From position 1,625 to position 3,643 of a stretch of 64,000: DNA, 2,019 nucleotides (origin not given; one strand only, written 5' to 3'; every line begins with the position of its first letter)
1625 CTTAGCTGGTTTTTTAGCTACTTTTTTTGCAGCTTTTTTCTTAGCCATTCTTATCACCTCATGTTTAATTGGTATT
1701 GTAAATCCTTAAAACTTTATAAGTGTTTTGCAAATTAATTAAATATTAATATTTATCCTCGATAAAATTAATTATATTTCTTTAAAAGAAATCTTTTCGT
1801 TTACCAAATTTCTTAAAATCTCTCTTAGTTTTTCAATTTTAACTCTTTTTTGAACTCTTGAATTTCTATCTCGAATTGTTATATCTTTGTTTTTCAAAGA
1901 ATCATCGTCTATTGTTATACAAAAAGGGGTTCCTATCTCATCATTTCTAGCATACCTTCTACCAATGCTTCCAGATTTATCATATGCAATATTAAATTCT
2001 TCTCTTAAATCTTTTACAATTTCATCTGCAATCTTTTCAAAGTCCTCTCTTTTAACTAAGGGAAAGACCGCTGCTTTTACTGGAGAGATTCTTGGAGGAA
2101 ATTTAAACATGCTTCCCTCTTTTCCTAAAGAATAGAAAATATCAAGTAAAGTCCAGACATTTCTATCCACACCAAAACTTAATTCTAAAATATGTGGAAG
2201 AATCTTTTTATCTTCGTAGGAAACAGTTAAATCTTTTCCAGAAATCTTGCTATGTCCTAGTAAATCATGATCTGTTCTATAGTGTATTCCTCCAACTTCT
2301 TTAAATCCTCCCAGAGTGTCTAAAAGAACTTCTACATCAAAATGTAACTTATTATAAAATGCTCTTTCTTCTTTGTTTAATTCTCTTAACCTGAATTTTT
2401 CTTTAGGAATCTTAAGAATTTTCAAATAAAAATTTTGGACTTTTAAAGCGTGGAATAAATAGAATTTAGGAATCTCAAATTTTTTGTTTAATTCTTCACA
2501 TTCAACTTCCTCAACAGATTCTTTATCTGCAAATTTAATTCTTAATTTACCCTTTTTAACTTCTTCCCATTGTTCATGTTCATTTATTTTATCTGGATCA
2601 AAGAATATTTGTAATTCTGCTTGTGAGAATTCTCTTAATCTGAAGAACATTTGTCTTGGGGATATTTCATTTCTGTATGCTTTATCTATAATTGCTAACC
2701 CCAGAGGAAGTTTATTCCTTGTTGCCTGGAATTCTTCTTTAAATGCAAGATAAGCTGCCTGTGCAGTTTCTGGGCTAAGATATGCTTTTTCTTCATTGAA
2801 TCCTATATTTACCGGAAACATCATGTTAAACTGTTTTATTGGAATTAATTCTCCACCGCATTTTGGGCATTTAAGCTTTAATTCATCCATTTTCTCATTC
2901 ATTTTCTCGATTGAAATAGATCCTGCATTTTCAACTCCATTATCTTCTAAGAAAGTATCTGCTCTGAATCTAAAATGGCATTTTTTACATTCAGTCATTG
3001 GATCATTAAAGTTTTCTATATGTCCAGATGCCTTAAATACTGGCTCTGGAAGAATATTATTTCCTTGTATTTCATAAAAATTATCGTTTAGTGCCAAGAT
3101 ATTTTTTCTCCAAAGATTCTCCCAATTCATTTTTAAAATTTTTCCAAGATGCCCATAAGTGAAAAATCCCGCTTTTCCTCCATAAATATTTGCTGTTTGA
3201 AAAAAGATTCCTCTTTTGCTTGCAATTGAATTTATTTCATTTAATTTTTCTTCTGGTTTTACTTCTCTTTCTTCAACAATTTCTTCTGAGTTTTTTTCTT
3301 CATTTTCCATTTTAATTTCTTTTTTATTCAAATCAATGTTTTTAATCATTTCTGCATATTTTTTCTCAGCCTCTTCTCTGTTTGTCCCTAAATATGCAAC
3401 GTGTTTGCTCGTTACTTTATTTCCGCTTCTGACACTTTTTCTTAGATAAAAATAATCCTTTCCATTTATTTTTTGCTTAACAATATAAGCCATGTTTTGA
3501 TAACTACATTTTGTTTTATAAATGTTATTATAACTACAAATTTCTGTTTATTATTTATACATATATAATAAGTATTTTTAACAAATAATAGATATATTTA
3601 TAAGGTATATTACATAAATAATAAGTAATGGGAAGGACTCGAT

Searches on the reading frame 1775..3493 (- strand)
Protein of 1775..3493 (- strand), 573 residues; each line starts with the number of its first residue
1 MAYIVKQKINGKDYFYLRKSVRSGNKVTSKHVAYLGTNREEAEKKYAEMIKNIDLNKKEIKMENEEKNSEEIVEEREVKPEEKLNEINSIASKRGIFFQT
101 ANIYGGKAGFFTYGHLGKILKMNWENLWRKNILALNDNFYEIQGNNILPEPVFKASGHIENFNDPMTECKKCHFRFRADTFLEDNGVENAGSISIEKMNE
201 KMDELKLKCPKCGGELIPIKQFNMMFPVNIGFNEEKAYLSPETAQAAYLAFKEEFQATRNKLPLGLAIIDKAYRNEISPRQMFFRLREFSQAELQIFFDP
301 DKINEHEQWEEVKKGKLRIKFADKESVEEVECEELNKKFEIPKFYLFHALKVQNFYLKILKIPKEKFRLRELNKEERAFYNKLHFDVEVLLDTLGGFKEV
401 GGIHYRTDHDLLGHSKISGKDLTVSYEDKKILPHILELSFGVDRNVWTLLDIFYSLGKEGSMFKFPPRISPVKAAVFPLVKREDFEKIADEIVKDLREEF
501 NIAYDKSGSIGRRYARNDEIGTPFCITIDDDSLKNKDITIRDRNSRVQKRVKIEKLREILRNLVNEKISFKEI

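Call 47: search_protein_families(library=pfam, proteins=[window:1775-3493:-], max_evalue=0.01)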
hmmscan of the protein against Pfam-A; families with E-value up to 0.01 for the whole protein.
window:1775-3493:- (573 aa): 2 families
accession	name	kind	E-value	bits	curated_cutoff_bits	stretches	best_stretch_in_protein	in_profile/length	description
PF03129.25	HGTP_anticodon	-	2.1e-19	69.9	21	1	473-562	1-93/94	Anticodon binding domain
PF00587.30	tRNA-synt_2b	-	3.6e-11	43.9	29.3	1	233-451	7-177/179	tRNA synthetase class II core domain (G, H, P, S and T)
